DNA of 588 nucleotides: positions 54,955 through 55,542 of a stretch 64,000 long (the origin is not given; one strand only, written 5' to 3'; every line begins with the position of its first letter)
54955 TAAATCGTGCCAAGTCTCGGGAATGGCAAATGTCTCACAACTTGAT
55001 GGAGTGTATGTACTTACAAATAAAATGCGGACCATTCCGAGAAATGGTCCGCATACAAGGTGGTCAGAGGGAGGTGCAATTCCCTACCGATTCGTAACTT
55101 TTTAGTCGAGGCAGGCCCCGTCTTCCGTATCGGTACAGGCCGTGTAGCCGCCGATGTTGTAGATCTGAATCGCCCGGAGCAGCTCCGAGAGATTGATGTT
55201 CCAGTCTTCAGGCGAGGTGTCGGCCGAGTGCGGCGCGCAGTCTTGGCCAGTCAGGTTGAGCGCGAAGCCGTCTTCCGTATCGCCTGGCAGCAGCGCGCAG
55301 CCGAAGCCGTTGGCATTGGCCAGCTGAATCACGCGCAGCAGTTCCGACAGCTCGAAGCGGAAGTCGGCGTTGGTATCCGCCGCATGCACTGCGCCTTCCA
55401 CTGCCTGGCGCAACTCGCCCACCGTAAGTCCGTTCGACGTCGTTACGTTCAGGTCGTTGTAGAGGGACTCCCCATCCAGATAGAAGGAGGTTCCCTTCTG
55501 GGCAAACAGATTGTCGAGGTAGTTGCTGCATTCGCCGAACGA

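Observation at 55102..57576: Second large secreted repeat protein sharing a paralogous Cys-containing C-terminal module of about 100 aa with the FG-GAP protein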

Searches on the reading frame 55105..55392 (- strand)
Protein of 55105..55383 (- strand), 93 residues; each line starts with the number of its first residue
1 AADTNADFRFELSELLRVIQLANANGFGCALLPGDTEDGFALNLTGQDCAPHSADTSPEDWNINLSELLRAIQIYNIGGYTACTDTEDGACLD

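Call 10: find_homologous_proteins(query=window:55105-55383:-, max_evalue=0.001)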
Query seq(93 aa) (93 aa): 81 proteins with E <= 0.001 among 94 candidates.
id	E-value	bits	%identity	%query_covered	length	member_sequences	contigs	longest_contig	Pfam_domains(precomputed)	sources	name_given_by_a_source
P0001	3.0e-28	115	52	98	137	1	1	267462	-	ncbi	ncbi:MAG: hypothetical protein ACP5UA_03355, partial [Candidatus Hydrogenedens sp.]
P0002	3.4e-28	115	49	98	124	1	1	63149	-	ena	-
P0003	4.2e-28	115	55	98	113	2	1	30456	-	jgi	jgi:hypothetical protein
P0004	4.4e-25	105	53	98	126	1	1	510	-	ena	-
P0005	2.9e-24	103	59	97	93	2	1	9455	-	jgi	jgi:hypothetical protein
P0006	7.9e-24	101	58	97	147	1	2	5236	-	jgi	-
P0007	3.8e-23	99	59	96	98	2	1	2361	-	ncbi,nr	ncbi:MAG TPA: hypothetical protein PKL84_11615, partial [Candidatus Hydrogenedentes bacterium]|nr:hy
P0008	9.5e-23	98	49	98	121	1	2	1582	-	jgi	-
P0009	1.0e-22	98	64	86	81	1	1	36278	-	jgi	jgi:hypothetical protein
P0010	2.6e-22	96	51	97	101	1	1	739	-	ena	-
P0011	3.6e-22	96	51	99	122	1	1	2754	-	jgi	jgi:hypothetical protein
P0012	3.8e-22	96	55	98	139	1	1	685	-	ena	-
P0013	4.0e-22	96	53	98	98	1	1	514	-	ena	-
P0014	8.8e-22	95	55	98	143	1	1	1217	-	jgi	-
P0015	1.2e-21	94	47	98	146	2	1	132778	-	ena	-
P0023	1.6e-20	91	54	98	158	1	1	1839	PF13405.13,PF13499.13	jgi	-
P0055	5.2e-16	76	48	96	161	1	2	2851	PF13405.13,PF13499.13,PF13202.13,PF00036.39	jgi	jgi:hypothetical protein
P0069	2.7e-12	64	47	97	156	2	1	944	PF13405.13,PF13499.13,PF13202.13,PF00036.39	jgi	jgi:hypothetical protein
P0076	1.3e-8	53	48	89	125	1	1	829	-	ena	-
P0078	4.6e-7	48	40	95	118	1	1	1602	-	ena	-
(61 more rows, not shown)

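Call 19: search_solved_structures(query=A1, max_evalue=10, show_alignments=3)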
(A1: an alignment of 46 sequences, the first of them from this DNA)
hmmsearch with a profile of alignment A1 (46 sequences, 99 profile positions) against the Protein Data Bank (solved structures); distinct sequences matched with E-value up to 10: 4.
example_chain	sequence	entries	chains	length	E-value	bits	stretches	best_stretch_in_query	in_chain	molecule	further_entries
5okl_A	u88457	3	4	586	0.27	14.2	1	52-89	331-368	Afamin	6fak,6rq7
7kzm_G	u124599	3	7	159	0.28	14.2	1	3-47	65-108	Dynein 18 kDa light chain, flagellar outer arm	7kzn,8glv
7wa4_A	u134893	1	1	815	0.29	14.1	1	51-91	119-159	Protein GIGANTEA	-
4zry_B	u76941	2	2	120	1.1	12.3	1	4-33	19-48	Keratin, type II cytoskeletal 1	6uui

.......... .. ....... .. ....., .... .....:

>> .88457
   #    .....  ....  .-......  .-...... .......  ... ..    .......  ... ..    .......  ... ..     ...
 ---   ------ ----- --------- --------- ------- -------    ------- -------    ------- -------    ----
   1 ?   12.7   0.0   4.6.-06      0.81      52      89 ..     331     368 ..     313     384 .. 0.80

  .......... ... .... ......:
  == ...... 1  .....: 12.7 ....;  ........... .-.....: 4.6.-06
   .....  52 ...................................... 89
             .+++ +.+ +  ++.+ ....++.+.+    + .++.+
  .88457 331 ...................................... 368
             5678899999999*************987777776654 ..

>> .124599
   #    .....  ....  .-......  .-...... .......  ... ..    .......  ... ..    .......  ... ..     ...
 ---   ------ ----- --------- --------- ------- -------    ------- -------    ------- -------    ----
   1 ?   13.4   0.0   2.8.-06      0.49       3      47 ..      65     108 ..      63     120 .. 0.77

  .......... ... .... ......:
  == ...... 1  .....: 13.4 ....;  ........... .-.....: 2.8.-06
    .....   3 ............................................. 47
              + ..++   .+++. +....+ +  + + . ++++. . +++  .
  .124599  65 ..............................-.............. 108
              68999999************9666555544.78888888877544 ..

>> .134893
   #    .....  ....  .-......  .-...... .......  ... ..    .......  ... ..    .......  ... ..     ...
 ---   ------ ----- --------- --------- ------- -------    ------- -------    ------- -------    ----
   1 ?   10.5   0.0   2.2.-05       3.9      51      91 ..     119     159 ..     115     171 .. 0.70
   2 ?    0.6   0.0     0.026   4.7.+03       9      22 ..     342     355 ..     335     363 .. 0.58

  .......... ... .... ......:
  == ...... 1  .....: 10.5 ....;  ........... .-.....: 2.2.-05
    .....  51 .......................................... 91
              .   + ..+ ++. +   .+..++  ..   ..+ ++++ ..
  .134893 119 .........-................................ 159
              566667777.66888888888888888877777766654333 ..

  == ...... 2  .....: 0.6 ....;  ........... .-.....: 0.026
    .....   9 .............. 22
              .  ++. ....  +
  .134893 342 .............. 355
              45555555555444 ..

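Call 20: find_related_loci(query=A1, collection=genome_contigs, flank=6000)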
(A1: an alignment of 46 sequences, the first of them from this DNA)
Query A1 (96 aa) in genome_contigs; peptide patterns used: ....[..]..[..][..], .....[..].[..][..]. (x = any residue, [..] = any of these).
567 stretches matched a pattern (row limit reached: there are more); 545 encode a relative of the query (tblastn E <= 1e-3); the best 80 are kept; 80 distinct loci.
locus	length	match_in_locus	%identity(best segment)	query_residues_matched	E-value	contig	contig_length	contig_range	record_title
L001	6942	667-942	55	3-94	6e-33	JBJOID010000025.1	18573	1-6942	MAG: Candidatus Hydrogenedentota bacterium isolate sharkriverslough_2019_sw_WHONDRS-S19S_0042_B_bin.90 scaffold_832396,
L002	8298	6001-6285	56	3-94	1e-31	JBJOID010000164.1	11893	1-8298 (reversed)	MAG: Candidatus Hydrogenedentota bacterium isolate sharkriverslough_2019_sw_WHONDRS-S19S_0042_B_bin.90 scaffold_1729237,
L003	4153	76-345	59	2-94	5e-31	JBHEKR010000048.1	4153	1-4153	MAG: Candidatus Hydrogenedentales bacterium isolate bin.359 k141_369789, whole genome shotgun sequence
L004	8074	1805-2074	55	2-96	1e-30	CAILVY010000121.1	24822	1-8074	MAG: Candidatus Hydrogenedentes bacterium isolate LaPlata_bin-1517 genome assembly, contig: bin-1517:121/407, whole geno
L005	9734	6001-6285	56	2-94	8e-31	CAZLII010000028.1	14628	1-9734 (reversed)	MAG TPA_asm: uncultured Nitrospirales bacterium isolate binchicken_co168_237 genome assembly, contig: NODE_7139_length_1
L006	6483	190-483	54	1-94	3e-30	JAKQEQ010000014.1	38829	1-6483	MAG: Candidatus Hydrogenedentota bacterium isolate USDE_maxbin.110 k141_631342, whole genome shotgun sequence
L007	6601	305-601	54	2-94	3e-30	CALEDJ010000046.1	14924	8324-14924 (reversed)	MAG: uncultured bacterium isolate N1_Bin_MAXBIN__043_1 genome assembly, contig: c_000000456845, whole genome shotgun seq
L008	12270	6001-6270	56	3-95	3e-30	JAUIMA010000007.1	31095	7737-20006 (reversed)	MAG: Candidatus Hydrogenedentota bacterium isolate Co_bin.7 NODE_8784_length_31095_cov_0.944297, whole genome shotgun se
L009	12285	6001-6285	55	2-94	2e-30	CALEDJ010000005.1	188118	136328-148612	MAG: uncultured bacterium isolate N1_Bin_MAXBIN__043_1 genome assembly, contig: c_000002205103, whole genome shotgun seq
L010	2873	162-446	58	3-94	3e-30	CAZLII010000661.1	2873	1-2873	MAG TPA_asm: uncultured Nitrospirales bacterium isolate binchicken_co168_237 genome assembly, contig: NODE_47661_length_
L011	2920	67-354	57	3-94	4e-30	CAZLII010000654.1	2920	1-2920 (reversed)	MAG TPA_asm: uncultured Nitrospirales bacterium isolate binchicken_co168_237 genome assembly, contig: NODE_46645_length_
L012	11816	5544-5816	56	1-96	7e-30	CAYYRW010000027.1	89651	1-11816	MAG TPA_asm: uncultured Nitrospirales bacterium isolate binchicken_co20_17 genome assembly, contig: NODE_678_length_8965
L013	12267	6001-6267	58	3-94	8e-30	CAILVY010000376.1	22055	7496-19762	MAG: Candidatus Hydrogenedentes bacterium isolate LaPlata_bin-1517 genome assembly, contig: bin-1517:376/407, whole geno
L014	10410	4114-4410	54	3-95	1e-29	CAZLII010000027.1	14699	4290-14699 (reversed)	MAG TPA_asm: uncultured Nitrospirales bacterium isolate binchicken_co168_237 genome assembly, contig: NODE_7104_length_1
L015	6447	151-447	55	3-95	1e-29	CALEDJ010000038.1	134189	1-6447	MAG: uncultured bacterium isolate N1_Bin_MAXBIN__043_1 genome assembly, contig: c_000001941927, whole genome shotgun seq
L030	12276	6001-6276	57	2-94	5e-29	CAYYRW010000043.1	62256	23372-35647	MAG TPA_asm: uncultured Nitrospirales bacterium isolate binchicken_co20_17 genome assembly, contig: NODE_1177_length_622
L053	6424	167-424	57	3-92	6e-28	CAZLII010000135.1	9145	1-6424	MAG TPA_asm: uncultured Nitrospirales bacterium isolate binchicken_co168_237 genome assembly, contig: NODE_12414_length_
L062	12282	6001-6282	48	3-95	2e-27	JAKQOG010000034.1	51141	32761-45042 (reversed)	MAG: Candidatus Hydrogenedentota bacterium isolate USDV_metabat.86 k141_380187, whole genome shotgun sequence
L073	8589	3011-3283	55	3-94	4e-27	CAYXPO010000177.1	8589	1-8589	MAG TPA_asm: uncultured Nitrospirales bacterium isolate binchicken_co117_52 genome assembly, contig: NODE_14398_length_8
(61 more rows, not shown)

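Call 28: predict_structure(alignment_id=A1)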
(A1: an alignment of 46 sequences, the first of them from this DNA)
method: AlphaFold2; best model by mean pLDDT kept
length: 96 residues; sequences in the alignment: 46
mean_pLDDT: 94.9   pTM: 0.84
mean pLDDT of the five models: 94.9, 93.8, 93.0, 92.3, 92.1
residues with pLDDT >= 90: 86; 70-90: 10; 50-70: 0; < 50: 0
segments of 3 or more residues with pLDDT < 50: none
pLDDT, mean of each block of 10 residues (from residue 1): 95 98 97 91 90 94 97 98 95 94
secondary structure, 60 per line:
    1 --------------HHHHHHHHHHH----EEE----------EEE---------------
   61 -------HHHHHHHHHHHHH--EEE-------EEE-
elements in order: H15-25 E30-32 E43-45 H68-80 E83-85 E93-95

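Call 31: search_protein_families(library=pfam, alignment_id=A2, max_evalue=0.00001)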
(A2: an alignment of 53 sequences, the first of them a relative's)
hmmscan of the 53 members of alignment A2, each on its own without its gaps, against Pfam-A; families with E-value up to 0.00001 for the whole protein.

A. member 1, L034:1610-4069:+ (820 aa): 1 family
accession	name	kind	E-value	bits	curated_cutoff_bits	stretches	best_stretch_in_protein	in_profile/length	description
PF22807.2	TrAA12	-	1.9e-10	40.1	30.9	1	673-714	384-427/463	TrAA12-like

B. families by the number of members that match (of 53 scanned): 67 families (the first 25 are shown)
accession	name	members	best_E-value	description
PF22807.2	TrAA12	13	5.9e-16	TrAA12-like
PF00036.39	EF-hand_1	5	7.3e-27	EF hand domain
PF07452.17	CHRD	5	1.2e-16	CHRD domain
PF18998.6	Flg_new_2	4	2e-90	Divergent InlB B-repeat domain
PF13927.12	Ig_3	4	5.8e-50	Immunoglobulin domain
PF13405.12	EF-hand_6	3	5.5e-24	EF-hand domain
PF13202.12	EF-hand_5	3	6.4e-24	EF hand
PF13499.12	EF-hand_7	3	5.9e-23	EF-hand domain pair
PF13833.12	EF-hand_8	3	5.3e-19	EF-hand domain pair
PF01483.27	P_proprotein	3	5.2e-15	Proprotein convertase P-domain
PF10142.15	PhoPQ_related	2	1.8e-114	PhoPQ-activated pathogenicity-related protein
PF12799.13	LRR_4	2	3.7e-58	Leucine Rich repeats (2 copies)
PF10282.15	Lactonase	2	7.1e-58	Lactonase, 7-bladed beta-propeller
PF00246.29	Peptidase_M14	2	1.1e-56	Zinc carboxypeptidase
PF07679.22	I-set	2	3.1e-44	Immunoglobulin I-set domain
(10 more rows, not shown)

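Call 32: search_protein_representatives(alignment_id=A1)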
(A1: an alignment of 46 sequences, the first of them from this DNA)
Query: 46 sequences, 99 profile positions. Proteins with E-value up to 0.001 (for the whole library): 2955; up to 1e-10: 2565; up to 1e-30: 1114. The best 150 are listed.
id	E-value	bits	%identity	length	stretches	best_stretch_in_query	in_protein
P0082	1.1e-145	490.3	-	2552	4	2-97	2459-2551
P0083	2.3e-69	245.5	-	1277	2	1-97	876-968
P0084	2.8e-65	232.4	-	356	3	1-97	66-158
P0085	1.1e-64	230.4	-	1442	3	1-91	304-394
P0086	3.9e-62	222.3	-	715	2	4-95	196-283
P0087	1.8e-60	216.9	-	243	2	2-96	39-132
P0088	7.9e-59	211.7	-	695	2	2-96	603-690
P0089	7.6e-56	202.1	-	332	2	1-96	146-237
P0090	2.0e-55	200.8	-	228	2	3-97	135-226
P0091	5.3e-53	193.0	-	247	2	3-97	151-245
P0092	1.2e-51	188.7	-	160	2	1-97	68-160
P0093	2.2e-49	181.4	-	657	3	1-96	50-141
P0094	2.7e-46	171.5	-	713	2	1-96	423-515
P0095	4.4e-46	170.8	-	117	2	2-97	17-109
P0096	5.7e-46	170.4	-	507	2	12-97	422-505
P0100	2.6e-44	165.1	-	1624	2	2-95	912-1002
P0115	2.8e-42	158.6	-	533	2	3-97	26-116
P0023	1.7e-41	156.0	-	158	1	1-98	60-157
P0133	2.1e-41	155.8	-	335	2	1-97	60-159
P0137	2.8e-41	155.4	-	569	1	1-97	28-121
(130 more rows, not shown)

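Call 34: search_protein_families(library=pfam, proteins=[L030:5851-7626:+, L053:77-2068:+, L062:5869-7494:+, L073:6322-8478:+, P0084, P0085, P0086, P0083, P0082], max_evalue=0.001)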
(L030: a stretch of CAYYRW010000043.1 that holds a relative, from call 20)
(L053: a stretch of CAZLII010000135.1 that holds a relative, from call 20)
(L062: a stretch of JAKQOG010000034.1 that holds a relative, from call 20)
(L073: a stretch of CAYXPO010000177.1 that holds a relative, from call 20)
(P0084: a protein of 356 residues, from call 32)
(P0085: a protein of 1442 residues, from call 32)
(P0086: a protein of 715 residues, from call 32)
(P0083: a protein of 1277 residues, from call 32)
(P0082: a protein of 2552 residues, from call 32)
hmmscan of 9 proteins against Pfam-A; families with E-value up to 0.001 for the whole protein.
L030:5851-7626:+ (592 aa): 6 families
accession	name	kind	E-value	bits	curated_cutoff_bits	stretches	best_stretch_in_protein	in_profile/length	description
PF12799.13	LRR_4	-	1.3e-24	86.1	27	3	374-413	2-42/44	Leucine Rich repeats (2 copies)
PF23621.1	BP74_N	-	2e-15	57.1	27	1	165-286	2-112/114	BP74 N-terminal domain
PF13855.12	LRR_8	-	9.3e-14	51.4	27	2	440-495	2-61/61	Leucine rich repeat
PF14580.12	LRR_9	-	7.5e-09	35.8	30.5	1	467-565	28-126/175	Leucine-rich repeat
PF23598.1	LRR_14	-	3.1e-07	29.9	40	1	454-543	40-136/353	Leucine-rich repeat region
PF00560.39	LRR_1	-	1.8e-06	27.4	20.6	0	484-500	1-17/23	Leucine Rich Repeat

L053:77-2068:+ (664 aa): 4 families
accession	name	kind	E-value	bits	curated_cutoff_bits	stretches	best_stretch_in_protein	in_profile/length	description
PF12740.14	PETase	-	2.1e-20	73.7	28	1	425-595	52-216/263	PET hydrolase-like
PF18911.6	PKD_4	-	1.3e-06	28.8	27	1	242-301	19-74/85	PKD domain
PF22807.2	TrAA12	-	3.3e-06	26.1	30.9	1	318-375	377-434/463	TrAA12-like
PF12146.15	Hydrolase_4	-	0.00051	19.9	27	0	429-462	6-39/239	Serine aminopeptidase, S33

L062:5869-7494:+ (542 aa): 3 families
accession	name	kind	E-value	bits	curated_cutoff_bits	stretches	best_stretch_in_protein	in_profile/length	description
PF00884.28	Sulfatase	-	6.9e-38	131.1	25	1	142-449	1-300/301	Sulfatase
PF01663.27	Phosphodiest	-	9.6e-07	29.1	23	0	144-205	1-59/342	Type I phosphodiesterase / nucleotide pyrophosphatase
PF14707.11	Sulfatase_C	-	0.0008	20.4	30.9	0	499-537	51-89/127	C-terminal region of aryl-sulfatase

L073:6322-8478:+ (719 aa): 8 families
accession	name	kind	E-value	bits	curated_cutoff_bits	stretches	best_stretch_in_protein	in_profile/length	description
PF12799.13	LRR_4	-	3.7e-58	192.7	27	9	304-345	2-44/44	Leucine Rich repeats (2 copies)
PF13855.12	LRR_8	-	7.8e-28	96.5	27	4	464-512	8-60/61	Leucine rich repeat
PF14580.12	LRR_9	-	3.2e-14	53.3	30.5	1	566-646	41-126/175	Leucine-rich repeat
PF23952.1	LRR_EndoS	-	5.7e-12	46.3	27.9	0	484-577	28-116/116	Endo-beta-N-acetylglucosaminidase EndoS LRR domain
PF23211.1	LRR_LRWD1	-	7.5e-09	36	28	0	295-359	36-98/190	Leucine-rich repeat and WD repeat-containing protein 1, LRR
PF00560.39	LRR_1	-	4.4e-08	32.2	20.6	0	326-342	1-17/23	Leucine Rich Repeat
PF23598.1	LRR_14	-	9.9e-07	28.3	40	0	292-398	36-146/353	Leucine-rich repeat region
PF13516.12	LRR_6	-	2.9e-05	24.2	23.4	0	324-339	2-17/24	Leucine Rich repeat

P0084 (356 aa): 2 families
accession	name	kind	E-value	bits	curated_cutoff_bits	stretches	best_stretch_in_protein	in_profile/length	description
PF13405.12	EF-hand_6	-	5.1e-06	26.2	25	0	67-84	7-24/30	EF-hand domain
PF00404.24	Dockerin_1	-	0.00031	21.3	22.9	0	162-180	34-52/57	Dockerin type I domain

P0085 (1442 aa): 8 families
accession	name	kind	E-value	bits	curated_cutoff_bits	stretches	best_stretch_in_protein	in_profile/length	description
PF18998.6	Flg_new_2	-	2.6e-20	72.6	23.6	2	24-71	19-70/73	Divergent InlB B-repeat domain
PF12799.13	LRR_4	-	1.2e-15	57.6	27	2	631-670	2-43/44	Leucine Rich repeats (2 copies)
PF16403.11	Bact_surface_Ig-like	-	1.2e-06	28.9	27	1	1237-1307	1-71/71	Bacterial surface protein, Ig-like domain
PF07452.17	CHRD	-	2.5e-06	28.8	24.1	1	159-260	4-117/117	CHRD domain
PF13855.12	LRR_8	-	1.5e-05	25.1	27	1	606-642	23-61/61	Leucine rich repeat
PF23211.1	LRR_LRWD1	-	0.00063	20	28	0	652-710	43-101/190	Leucine-rich repeat and WD repeat-containing protein 1, LRR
PF23952.1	LRR_EndoS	-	0.00091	19.9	27.9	0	531-661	1-116/116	Endo-beta-N-acetylglucosaminidase EndoS LRR domain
PF23598.1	LRR_14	-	0.00093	18.5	40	0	574-704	111-248/353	Leucine-rich repeat region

P0086 (715 aa): 1 family
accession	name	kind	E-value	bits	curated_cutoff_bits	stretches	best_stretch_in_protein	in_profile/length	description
PF10633.15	NPCBM_assoc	-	2.7e-06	27.9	24.4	1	507-547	3-42/78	NPCBM-associated, NEW3 domain of alpha-galactosidase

P0083 (1277 aa): 5 families
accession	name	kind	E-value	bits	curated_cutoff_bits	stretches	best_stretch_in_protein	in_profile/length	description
PF13229.12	Beta_helix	-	1e-11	45.2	25.9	1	140-306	6-133/158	Right handed beta helix region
PF07602.17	DUF1565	-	6.3e-10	39.2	20.3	1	51-116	4-58/257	Protein of unknown function (DUF1565)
PF02415.23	Chlam_PMP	-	4.9e-09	35.9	20.6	0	275-289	3-17/19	Chlamydia polymorphic membrane protein (Chlamydia_PMP) repeat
PF13927.12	Ig_3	-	2.9e-06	28.1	30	1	786-851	3-76/78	Immunoglobulin domain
PF05048.19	NosD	-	6.1e-05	23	23.6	0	304-395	92-182/212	Periplasmic copper-binding protein (NosD)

P0082 (2552 aa): 8 families
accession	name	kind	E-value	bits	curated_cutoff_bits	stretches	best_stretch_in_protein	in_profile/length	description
PF18998.6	Flg_new_2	-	6.5e-49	164.2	23.6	5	1827-1890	7-71/73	Divergent InlB B-repeat domain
PF12799.13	LRR_4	-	1.1e-17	64.1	27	2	1652-1691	2-42/44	Leucine Rich repeats (2 copies)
PF13405.12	EF-hand_6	-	1.2e-13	49.9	25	0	2342-2361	9-28/30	EF-hand domain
PF13855.12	LRR_8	-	6.3e-12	45.5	27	2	536-570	25-61/61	Leucine rich repeat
PF13499.12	EF-hand_7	-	3.4e-11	43.8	30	0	2453-2478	41-66/67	EF-hand domain pair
PF00036.39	EF-hand_1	-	8.8e-11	41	25.4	0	2459-2478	7-26/29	EF hand domain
PF13202.12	EF-hand_5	-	9.2e-11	41.1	25.9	0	2342-2358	8-24/25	EF hand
PF00560.39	LRR_1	-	3.9e-06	26.4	20.6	0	1652-1666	1-17/23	Leucine Rich Repeat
